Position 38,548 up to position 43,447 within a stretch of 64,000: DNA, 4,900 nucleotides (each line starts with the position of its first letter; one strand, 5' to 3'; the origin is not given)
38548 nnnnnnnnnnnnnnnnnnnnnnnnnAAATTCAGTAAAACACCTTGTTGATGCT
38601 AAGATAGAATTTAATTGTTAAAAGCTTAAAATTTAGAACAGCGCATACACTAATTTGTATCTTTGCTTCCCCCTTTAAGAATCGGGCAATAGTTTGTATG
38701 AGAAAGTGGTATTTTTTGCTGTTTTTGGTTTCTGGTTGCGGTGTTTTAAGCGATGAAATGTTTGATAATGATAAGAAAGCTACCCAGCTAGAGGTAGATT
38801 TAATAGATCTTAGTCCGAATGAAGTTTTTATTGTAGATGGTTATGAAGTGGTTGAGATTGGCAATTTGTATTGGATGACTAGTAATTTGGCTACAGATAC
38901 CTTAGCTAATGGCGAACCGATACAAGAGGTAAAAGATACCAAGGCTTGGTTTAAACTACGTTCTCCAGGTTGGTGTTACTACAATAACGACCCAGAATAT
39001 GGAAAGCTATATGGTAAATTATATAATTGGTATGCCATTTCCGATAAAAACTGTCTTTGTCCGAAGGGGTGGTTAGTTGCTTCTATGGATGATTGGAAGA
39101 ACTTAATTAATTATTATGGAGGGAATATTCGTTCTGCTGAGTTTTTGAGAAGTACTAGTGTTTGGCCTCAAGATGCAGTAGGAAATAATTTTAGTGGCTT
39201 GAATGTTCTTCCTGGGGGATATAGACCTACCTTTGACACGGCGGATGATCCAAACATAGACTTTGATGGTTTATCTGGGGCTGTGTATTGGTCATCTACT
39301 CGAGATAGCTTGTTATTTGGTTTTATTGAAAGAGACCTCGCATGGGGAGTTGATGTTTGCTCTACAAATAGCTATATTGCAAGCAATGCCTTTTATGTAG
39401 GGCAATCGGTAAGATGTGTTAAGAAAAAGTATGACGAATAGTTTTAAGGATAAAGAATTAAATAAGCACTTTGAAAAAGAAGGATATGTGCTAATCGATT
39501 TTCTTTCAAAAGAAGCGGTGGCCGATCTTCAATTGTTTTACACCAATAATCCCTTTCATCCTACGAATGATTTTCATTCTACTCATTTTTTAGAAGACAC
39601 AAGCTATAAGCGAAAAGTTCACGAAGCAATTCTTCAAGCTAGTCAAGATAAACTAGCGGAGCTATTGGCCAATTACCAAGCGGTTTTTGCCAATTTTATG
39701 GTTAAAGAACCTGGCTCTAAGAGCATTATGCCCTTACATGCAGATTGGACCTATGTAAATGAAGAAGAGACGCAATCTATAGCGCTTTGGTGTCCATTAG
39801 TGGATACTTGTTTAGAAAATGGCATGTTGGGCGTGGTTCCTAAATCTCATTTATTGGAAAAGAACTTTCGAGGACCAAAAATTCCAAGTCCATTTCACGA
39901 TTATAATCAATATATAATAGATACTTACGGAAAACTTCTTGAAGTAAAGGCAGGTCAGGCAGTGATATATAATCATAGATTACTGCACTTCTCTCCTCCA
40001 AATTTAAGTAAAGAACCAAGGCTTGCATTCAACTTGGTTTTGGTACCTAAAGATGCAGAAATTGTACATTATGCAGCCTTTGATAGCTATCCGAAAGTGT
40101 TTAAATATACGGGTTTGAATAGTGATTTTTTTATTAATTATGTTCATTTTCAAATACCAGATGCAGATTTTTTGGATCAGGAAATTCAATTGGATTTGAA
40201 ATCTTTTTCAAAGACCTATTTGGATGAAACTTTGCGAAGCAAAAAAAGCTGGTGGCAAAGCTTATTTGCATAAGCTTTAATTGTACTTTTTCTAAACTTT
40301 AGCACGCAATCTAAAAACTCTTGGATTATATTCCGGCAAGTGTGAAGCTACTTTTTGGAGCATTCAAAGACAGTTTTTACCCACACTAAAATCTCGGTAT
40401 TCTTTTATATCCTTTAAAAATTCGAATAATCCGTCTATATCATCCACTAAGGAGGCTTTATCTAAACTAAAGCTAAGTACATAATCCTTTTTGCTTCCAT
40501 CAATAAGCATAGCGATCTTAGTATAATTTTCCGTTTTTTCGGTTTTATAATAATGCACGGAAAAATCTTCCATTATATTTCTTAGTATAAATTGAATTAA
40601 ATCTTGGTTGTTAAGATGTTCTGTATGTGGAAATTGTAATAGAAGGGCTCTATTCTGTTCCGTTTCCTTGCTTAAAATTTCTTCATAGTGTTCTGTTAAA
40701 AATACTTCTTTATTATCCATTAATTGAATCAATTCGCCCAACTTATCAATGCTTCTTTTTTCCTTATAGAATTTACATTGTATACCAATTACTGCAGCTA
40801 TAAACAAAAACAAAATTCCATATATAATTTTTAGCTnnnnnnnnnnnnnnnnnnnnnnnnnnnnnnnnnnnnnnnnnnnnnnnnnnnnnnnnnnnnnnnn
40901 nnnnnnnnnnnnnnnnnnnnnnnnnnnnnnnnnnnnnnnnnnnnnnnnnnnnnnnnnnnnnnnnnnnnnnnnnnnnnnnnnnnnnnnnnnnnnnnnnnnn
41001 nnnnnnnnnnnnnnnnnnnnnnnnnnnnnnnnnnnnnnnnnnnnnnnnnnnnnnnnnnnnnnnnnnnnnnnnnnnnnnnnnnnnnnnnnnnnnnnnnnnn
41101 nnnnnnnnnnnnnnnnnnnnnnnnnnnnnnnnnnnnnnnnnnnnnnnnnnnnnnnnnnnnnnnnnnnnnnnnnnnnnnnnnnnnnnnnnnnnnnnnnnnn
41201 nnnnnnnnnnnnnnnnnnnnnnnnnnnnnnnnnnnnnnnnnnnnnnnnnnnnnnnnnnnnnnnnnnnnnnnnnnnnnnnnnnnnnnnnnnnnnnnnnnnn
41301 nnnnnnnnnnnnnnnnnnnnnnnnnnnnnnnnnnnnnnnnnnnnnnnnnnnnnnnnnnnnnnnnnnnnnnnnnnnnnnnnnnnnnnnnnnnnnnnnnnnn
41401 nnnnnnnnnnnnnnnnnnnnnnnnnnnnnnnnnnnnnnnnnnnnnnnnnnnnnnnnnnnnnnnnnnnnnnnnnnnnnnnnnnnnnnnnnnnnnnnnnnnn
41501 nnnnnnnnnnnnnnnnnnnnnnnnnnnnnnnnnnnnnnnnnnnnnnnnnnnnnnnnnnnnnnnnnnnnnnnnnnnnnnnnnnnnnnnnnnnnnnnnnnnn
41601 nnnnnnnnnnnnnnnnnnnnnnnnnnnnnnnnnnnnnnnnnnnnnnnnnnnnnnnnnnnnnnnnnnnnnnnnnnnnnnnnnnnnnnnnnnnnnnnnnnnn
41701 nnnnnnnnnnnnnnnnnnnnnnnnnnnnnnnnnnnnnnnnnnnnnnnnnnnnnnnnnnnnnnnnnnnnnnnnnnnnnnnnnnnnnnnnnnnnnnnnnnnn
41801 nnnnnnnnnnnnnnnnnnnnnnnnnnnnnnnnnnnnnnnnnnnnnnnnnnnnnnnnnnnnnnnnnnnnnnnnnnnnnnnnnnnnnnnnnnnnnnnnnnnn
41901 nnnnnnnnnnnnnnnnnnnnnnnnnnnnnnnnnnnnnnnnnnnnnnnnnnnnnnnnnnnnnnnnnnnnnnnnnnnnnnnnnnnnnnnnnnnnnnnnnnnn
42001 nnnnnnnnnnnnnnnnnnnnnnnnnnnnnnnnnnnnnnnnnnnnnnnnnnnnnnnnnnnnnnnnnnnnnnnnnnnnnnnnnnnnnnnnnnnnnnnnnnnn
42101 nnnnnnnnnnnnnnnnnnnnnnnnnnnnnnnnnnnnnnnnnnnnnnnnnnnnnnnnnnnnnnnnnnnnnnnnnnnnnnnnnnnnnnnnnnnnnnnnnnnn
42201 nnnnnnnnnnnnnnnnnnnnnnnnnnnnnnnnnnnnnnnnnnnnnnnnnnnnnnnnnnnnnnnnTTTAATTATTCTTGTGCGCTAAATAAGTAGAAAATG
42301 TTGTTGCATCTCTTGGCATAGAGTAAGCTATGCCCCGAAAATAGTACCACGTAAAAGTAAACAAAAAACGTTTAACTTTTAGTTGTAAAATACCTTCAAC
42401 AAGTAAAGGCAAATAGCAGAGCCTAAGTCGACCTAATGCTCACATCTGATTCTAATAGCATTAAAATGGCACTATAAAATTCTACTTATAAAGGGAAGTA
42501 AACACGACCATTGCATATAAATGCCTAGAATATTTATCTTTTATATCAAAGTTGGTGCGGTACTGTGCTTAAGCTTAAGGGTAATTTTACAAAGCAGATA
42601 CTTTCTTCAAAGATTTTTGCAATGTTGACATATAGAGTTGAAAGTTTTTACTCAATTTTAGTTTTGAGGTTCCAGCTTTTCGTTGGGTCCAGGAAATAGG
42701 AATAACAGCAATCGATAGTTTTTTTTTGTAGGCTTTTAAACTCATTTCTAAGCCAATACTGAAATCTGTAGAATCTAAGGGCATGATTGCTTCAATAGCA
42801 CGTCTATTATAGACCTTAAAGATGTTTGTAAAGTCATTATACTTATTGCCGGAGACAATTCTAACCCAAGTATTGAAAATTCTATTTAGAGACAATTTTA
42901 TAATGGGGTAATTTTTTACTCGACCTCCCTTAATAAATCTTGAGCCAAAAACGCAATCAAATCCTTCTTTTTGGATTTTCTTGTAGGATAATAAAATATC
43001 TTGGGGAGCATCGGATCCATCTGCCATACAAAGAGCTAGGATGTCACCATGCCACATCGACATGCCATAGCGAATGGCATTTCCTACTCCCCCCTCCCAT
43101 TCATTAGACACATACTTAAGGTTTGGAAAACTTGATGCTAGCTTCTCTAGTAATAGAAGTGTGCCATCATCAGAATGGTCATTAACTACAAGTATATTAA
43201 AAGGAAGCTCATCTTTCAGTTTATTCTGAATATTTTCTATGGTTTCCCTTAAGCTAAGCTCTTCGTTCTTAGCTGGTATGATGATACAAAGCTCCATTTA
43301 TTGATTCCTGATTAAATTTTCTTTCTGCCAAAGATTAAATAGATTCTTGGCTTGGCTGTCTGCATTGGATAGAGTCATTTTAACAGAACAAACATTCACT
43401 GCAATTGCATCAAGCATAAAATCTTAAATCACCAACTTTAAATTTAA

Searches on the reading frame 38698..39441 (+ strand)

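Call 22: search_protein_families(library=pfam, proteins=[window:38698-39441:+], max_evalue=0.001)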
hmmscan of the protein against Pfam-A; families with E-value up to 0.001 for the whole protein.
window:38698-39441:+ (247 aa): 1 family
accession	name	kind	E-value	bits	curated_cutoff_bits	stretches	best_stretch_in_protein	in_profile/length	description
PF09603.15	Fib_succ_major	-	1.6e-36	126.8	33.9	1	52-242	1-187/187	Fibrobacter succinogenes major domain (Fib_succ_major)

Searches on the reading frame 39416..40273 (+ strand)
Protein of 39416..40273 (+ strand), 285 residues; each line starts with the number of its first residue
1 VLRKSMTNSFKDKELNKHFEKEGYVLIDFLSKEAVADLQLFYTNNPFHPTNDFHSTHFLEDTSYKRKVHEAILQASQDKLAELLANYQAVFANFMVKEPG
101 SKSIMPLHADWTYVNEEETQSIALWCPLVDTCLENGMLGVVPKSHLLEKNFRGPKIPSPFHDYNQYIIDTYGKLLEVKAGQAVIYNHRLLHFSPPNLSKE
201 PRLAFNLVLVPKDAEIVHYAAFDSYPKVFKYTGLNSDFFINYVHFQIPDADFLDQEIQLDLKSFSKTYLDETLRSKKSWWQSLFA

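Call 22: search_protein_families(library=pfam, proteins=[window:39416-40273:+], max_evalue=0.001)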
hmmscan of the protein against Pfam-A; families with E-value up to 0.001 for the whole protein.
window:39416-40273:+ (285 aa): 1 family
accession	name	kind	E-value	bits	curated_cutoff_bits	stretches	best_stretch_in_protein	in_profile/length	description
PF05721.19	PhyH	-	7.9e-19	69.2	22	1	41-203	48-212/213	Phytanoyl-CoA dioxygenase (PhyH)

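Call 69: search_protein_families(library=ncbifam, proteins=[window:39416-40273:+], max_evalue=0.01)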
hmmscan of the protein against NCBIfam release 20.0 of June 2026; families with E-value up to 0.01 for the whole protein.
window:39416-40273:+ (285 aa): 3 families
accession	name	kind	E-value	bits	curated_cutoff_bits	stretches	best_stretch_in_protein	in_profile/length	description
TIGR04324.1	SpoChoClust_2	subfamily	1.2e-07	31.5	150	1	59-207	62-210/248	sporadic carbohydrate cluster 2OG-Fe(II) oxygenase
TIGR01762.1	chlorin-enz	subfamily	0.00038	19.9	226.3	0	175-216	211-253/288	chlorinating enzyme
NF045813.1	DxPntBtaHylase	equivalog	0.0075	15.6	550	0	96-203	125-238/285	1-deoxypentalenic acid 11-beta-hydroxylase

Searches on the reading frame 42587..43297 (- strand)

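Call 23: search_protein_families(library=pfam, proteins=[window:42587-43297:-], max_evalue=0.001)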
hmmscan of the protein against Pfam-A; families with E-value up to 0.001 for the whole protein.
window:42587-43297:- (236 aa): 2 families
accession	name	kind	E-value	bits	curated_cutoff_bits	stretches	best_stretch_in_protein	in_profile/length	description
PF00535.33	Glycos_transf_2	-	2.1e-26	93.3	23.3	1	4-170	1-166/168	Glycosyl transferase family 2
PF13641.12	Glyco_tranf_2_3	-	0.00012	22.6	27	1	4-104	4-105/230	Glycosyltransferase like family 2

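Call 27: search_protein_families(library=ncbifam, proteins=[window:42587-43297:-], max_evalue=0.01)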
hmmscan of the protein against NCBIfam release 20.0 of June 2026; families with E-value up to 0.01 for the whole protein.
window:42587-43297:- (236 aa): 18 families
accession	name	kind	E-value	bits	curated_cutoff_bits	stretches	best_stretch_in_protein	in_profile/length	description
TIGR04182.1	glyco_TIGR04182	equivalog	3.3e-19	69.4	325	1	2-228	1-216/293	S-layer glycoprotein N-glycosyltransferase AglJ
NF047588.1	GlcsyltransPgfSStrep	equivalog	7.4e-18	64.8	500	1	1-220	1-212/308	glycosyltransferase PgfS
NF007986.1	PRK10714.1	equivalog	3.9e-11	42.5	529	1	3-222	8-219/316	undecaprenyl-phosphate 4-deoxy-4-formamido-L-arabinose transferase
NF041391.1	DPhHxTase_Halo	equivalog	4.8e-09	35.5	375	1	10-211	4-191/213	dolichyl-phosphate hexose transferase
TIGR03937.1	PgaC_IcaA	equivalog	9.8e-08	31.3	422.3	1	3-90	47-132/407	poly-beta-1,6-N-acetyl-D-glucosamine synthase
NF058614.1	PPMAGASynPpgS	equivalog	3.6e-07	29.8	370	1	4-170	3-164/226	polyprenyl-phospho-N-acetylgalactosaminyl synthase PpgS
NF007482.0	PRK10073.1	equivalog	8.2e-07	28.3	423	1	2-95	7-97/334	glycosyltransferase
TIGR04283.1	glyco_like_mftF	equivalog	1.6e-06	27.9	182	1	3-102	1-90/221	TIGR04283 family arsenosugar biosynthesis glycosyltransferase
TIGR04009.1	wcaE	equivalog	6.2e-06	25.7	369.2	1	17-101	17-99/248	colanic acid biosynthesis glycosyltransferase WcaE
NF038302.1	EPS_HpsE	equivalog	2.7e-05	23.3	300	1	1-120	1-123/307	hormogonium polysaccharide biosynthesis glycosyltransferase HpsE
NF010496.0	PRK13915.1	equivalog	3.7e-05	23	262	1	3-96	33-129/307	glucosyl-3-phosphoglycerate synthase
NF050050.1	ProtGlycPglI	equivalog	4.7e-05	22.9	500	1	3-123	4-122/306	GalNAc(5)-diNAcBac-PP-undecaprenol beta-1,3-glucosyltransferase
TIGR03469.1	HpnB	hypoth_equivalog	9e-05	21.6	379.25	1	3-58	46-100/386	hopene-associated glycosyltransferase HpnB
NF041875.1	EPS_EpsD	equivalog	0.00028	20.4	370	1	4-116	2-111/325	exopolysaccharide biosynthesis glycosyltransferase EpsD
TIGR03111.1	glyc2_xrt_Gpos1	hypoth_equivalog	0.00032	19.6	363.95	1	3-95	51-143/439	TIGR03111 family XrtG-associated glycosyltransferase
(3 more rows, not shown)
